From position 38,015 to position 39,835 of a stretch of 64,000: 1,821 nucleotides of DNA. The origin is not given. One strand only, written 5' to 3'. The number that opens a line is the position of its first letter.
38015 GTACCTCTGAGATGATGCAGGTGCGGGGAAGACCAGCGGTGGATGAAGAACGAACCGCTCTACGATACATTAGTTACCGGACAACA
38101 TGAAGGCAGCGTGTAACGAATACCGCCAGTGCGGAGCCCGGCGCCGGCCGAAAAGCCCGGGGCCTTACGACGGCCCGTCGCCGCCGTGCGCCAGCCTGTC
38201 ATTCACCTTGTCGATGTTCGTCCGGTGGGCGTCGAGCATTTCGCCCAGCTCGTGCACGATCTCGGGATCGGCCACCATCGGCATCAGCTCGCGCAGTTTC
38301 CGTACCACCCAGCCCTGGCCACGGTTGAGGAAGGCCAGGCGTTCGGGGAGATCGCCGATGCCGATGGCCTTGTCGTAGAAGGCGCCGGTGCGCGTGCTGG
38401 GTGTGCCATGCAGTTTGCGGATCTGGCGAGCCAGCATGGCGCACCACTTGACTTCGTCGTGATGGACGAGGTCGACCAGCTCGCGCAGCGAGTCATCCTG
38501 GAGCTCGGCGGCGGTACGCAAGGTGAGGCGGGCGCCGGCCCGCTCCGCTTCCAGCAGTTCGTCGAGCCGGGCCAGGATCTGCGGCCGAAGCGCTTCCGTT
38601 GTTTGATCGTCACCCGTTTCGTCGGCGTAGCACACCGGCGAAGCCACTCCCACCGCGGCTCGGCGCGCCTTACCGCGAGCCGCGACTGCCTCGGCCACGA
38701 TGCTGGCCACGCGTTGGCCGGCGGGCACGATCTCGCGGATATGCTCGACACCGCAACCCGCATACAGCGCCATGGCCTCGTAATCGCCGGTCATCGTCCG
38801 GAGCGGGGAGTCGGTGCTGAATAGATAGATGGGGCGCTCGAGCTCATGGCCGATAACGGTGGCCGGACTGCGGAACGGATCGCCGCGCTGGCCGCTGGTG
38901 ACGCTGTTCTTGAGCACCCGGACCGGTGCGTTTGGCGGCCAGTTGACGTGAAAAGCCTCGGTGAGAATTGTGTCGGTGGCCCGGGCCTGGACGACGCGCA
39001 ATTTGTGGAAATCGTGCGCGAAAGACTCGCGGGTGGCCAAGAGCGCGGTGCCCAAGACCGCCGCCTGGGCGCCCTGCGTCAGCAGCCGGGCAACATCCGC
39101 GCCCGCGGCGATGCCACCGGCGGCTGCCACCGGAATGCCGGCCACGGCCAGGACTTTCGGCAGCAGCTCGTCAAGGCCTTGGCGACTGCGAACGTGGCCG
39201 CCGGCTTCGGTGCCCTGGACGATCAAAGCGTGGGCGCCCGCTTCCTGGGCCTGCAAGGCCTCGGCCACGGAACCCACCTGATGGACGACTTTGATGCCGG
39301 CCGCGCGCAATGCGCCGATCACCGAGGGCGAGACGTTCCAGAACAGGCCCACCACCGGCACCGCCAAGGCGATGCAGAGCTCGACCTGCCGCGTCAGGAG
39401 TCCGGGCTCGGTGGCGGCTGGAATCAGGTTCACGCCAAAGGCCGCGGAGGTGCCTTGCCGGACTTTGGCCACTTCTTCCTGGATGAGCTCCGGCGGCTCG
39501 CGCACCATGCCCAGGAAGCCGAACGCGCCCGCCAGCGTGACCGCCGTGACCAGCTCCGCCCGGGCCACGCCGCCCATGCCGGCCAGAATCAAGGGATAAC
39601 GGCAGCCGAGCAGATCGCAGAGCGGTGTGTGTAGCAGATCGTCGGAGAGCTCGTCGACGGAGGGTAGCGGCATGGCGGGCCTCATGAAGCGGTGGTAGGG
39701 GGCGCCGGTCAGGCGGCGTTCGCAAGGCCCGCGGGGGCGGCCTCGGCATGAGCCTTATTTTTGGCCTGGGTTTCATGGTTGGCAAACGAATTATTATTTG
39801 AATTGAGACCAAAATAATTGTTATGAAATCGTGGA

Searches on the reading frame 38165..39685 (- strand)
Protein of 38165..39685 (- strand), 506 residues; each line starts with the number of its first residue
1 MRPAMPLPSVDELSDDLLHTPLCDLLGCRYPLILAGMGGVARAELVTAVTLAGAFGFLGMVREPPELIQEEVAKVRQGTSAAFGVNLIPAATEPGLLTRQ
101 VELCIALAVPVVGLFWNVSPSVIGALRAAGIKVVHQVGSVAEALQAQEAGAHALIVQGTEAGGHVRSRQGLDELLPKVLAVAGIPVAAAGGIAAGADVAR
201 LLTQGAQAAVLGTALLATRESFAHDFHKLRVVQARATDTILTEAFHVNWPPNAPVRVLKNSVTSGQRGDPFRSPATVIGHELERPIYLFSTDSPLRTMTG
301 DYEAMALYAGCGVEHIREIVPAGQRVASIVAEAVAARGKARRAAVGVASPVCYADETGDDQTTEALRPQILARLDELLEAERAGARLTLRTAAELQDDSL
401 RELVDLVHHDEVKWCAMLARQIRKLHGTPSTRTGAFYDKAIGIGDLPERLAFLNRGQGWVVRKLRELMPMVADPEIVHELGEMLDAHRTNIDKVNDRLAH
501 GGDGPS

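Call 29: find_encoding_contigs(protein=window:38165-39685:-, flank=10000, max_places=1)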
Protein window:38165-39685:- (506 aa): no gene with exactly this product is on record in the collection.

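Call 32: search_protein_families(library=pfam, proteins=[window:38165-39685:-], max_evalue=0.00001)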
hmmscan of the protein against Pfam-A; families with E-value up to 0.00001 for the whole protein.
window:38165-39685:- (506 aa): 4 families
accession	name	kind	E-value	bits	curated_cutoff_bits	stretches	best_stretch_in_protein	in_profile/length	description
PF19825.5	DUF6306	-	1.4e-45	155.1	23.7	1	369-493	2-126/129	Domain of unknown function (DUF6306)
PF03060.21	NMO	-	3.8e-45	155.1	28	1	20-332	2-331/331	Nitronate monooxygenase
PF00478.31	IMPDH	-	8.9e-07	28.7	25.6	0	180-223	204-247/345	IMP dehydrogenase / GMP reductase domain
PF00977.27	His_biosynth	-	6.6e-06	26.2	23.6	0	126-217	135-224/228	Histidine biosynthesis protein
